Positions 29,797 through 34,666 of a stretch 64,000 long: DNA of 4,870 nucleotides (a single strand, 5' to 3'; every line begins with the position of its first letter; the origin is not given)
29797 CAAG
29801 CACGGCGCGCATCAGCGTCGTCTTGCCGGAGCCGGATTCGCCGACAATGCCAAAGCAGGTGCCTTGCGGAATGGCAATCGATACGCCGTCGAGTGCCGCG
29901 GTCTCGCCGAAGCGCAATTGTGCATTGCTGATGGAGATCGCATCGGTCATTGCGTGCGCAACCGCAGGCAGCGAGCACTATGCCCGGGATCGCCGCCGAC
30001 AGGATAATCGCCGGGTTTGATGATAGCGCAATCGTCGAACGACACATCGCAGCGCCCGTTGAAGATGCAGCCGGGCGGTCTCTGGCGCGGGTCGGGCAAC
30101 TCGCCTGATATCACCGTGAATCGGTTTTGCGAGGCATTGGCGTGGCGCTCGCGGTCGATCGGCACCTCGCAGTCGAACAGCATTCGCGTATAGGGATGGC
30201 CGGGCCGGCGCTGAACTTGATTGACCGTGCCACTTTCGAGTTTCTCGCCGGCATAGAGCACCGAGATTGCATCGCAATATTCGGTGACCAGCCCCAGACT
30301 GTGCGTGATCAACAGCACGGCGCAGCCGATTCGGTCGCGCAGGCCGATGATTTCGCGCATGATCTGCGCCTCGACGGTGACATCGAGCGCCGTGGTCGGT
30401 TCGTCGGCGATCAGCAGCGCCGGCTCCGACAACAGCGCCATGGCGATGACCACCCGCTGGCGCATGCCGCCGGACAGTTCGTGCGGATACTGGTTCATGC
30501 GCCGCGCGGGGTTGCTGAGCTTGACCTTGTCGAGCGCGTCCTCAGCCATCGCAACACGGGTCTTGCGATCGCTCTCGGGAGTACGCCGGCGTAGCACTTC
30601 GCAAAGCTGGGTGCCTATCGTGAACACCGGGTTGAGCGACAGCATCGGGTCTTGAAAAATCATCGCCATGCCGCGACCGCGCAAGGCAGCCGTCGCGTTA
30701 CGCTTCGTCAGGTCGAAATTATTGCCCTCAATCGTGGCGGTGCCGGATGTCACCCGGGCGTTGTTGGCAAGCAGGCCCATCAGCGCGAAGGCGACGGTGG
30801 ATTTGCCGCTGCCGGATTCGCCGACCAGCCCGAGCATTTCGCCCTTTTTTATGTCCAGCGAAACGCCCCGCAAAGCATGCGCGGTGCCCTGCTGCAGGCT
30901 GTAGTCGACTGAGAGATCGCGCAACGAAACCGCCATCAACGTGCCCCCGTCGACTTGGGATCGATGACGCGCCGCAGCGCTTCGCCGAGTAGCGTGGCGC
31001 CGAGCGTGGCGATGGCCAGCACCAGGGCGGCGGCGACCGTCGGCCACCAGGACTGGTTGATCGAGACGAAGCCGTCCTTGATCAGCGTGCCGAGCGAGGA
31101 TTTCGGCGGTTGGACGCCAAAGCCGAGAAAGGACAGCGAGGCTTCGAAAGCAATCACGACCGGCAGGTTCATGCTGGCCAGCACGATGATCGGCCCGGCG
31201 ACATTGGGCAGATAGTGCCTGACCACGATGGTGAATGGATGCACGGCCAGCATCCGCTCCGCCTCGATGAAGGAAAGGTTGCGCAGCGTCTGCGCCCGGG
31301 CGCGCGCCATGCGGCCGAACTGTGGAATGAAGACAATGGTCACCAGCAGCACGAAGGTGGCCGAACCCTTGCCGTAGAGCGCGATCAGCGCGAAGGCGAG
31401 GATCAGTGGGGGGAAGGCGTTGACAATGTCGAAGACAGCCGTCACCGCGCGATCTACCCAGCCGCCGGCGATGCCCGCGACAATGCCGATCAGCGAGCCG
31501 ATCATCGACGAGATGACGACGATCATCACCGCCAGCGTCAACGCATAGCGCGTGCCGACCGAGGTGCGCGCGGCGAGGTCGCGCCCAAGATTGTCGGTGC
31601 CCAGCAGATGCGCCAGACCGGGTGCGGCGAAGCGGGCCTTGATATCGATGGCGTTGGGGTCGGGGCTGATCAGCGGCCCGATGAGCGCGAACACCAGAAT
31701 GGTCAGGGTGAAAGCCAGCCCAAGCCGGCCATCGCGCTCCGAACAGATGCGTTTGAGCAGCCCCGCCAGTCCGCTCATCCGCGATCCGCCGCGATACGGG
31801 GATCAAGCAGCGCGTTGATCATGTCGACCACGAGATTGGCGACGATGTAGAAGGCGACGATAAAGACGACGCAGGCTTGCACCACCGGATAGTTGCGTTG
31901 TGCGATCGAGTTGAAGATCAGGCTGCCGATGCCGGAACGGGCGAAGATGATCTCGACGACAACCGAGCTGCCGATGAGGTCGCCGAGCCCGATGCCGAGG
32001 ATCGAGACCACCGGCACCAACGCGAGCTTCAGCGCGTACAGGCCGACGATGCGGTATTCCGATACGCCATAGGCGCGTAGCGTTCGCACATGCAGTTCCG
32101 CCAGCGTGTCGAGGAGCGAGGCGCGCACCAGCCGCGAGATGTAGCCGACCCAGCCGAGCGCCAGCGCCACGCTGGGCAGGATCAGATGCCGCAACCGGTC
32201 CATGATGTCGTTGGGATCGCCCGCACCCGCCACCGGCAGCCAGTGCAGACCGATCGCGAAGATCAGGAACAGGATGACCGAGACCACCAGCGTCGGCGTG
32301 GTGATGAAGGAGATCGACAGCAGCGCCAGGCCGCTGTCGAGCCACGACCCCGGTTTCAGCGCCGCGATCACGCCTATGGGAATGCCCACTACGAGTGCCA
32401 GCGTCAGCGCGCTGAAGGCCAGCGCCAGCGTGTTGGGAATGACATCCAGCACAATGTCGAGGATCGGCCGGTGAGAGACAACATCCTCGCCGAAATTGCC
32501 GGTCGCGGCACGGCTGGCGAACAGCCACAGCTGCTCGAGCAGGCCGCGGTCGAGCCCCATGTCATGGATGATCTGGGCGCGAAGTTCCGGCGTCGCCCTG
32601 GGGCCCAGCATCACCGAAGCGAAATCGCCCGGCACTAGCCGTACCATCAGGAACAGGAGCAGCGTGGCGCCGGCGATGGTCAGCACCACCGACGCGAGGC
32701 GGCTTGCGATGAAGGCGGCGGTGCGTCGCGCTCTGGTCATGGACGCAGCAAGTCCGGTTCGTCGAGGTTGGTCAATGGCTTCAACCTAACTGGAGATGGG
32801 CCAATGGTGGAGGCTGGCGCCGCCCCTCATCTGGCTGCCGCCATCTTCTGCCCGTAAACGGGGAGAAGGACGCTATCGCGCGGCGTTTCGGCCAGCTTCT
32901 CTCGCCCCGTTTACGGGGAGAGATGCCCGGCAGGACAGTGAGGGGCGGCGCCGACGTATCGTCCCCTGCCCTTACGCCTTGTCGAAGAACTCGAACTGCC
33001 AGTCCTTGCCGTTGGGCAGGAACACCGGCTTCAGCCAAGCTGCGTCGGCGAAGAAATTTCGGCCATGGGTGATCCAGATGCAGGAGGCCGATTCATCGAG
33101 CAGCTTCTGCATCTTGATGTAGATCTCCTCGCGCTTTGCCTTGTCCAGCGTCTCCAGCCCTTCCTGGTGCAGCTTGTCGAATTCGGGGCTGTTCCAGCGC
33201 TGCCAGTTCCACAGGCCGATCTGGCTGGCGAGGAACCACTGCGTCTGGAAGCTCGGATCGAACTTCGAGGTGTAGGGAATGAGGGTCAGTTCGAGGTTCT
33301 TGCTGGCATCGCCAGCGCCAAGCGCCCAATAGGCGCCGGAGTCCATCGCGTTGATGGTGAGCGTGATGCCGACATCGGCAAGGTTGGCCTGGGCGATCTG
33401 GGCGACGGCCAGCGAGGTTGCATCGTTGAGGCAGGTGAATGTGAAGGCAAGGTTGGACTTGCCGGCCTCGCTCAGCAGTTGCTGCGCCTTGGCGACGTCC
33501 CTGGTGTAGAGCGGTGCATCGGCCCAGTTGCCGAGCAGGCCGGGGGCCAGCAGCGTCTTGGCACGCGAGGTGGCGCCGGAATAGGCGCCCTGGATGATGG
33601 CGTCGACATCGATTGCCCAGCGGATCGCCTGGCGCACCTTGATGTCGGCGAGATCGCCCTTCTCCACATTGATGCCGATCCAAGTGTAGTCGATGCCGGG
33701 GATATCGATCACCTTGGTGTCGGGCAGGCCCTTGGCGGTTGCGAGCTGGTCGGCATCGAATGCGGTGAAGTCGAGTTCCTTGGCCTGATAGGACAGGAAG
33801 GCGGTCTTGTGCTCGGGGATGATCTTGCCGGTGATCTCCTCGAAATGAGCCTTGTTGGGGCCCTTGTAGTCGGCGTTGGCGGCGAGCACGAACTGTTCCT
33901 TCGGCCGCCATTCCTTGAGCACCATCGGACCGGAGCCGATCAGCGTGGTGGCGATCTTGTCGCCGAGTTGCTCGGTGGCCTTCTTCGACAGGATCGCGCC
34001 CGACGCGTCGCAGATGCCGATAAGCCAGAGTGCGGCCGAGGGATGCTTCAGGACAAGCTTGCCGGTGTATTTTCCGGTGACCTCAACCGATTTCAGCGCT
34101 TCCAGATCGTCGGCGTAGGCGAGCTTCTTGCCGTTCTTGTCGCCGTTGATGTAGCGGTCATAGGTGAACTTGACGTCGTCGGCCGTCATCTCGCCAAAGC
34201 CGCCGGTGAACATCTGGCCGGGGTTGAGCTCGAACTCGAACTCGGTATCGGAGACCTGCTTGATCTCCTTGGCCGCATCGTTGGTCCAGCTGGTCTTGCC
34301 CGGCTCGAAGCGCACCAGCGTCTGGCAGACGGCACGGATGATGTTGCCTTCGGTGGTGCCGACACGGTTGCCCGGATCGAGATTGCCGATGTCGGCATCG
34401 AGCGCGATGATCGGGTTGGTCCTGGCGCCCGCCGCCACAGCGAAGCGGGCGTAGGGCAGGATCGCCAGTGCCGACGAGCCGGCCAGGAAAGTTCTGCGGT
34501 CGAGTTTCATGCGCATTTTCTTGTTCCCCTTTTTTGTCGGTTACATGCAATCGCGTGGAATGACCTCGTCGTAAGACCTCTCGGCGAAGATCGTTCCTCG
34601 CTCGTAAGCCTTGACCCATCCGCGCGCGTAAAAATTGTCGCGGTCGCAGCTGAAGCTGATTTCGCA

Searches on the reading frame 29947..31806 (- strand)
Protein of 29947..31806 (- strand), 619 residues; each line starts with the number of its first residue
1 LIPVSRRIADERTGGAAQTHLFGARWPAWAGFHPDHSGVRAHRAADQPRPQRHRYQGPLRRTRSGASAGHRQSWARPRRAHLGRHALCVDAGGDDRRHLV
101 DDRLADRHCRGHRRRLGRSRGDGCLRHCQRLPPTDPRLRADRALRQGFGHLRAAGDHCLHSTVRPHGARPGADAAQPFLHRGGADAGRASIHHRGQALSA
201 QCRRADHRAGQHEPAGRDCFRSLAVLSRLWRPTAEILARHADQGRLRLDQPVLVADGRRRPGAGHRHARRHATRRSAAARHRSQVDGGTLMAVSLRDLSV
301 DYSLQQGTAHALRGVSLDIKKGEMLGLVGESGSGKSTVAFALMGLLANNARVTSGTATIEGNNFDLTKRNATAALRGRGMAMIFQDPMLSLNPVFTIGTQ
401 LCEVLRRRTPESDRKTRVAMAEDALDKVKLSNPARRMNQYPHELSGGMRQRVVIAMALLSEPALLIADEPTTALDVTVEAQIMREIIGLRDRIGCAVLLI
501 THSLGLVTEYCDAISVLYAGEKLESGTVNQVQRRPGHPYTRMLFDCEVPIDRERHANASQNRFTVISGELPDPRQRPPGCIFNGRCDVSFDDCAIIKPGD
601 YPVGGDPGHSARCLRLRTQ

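Call 44: search_protein_families(library=pfam, proteins=[window:29947-31806:-], max_evalue=0.00001)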
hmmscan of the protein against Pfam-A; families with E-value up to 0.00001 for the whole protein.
window:29947-31806:- (619 aa): 2 families
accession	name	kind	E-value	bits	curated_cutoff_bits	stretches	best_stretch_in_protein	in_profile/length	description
PF00005.33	ABC_tran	-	2.4e-30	106.4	25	1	312-472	1-137/137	ABC transporter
PF08352.17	oligo_HPY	-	4.4e-11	43.4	27.1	1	524-593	2-65/65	Oligopeptide/dipeptide transporter, C-terminal region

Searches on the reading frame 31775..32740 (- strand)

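Call 44: search_protein_families(library=pfam, proteins=[window:31775-32740:-], max_evalue=0.00001)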
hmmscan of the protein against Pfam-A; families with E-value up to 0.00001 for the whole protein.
window:31775-32740:- (321 aa): 2 families
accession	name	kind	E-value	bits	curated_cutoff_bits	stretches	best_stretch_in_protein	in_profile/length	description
PF00528.27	BPD_transp_1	-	8e-35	120.7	26.4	1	119-316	1-182/184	Binding-protein-dependent transport system inner membrane component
PF19300.4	BPD_transp_1_N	-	6.1e-09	36.5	23.8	1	10-107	4-113/114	Binding-prot-dependent transport system membrane comp, N-term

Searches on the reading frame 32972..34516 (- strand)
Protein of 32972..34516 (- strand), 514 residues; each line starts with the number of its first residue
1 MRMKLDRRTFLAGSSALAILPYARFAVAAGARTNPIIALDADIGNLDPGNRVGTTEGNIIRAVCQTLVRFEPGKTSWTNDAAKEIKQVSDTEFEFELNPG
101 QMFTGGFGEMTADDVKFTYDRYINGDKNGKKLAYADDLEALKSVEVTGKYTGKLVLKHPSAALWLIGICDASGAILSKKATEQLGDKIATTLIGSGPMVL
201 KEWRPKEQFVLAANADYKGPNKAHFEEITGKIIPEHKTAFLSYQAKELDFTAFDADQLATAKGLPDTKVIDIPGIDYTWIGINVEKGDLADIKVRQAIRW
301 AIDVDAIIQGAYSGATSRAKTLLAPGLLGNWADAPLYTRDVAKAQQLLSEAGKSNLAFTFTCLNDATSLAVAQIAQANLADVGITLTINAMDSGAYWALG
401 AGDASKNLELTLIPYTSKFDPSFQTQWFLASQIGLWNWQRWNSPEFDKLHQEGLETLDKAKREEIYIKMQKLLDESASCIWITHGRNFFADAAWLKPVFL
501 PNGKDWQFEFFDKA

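Call 44: search_protein_families(library=pfam, proteins=[window:32972-34516:-], max_evalue=0.00001)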
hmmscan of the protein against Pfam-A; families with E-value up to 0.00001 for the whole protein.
window:32972-34516:- (514 aa): 1 family
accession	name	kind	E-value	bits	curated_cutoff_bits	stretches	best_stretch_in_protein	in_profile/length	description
PF00496.27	SBP_bac_5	-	1.4e-59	202.5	32.4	1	80-398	5-332/368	Bacterial extracellular solute-binding proteins, family 5 Middle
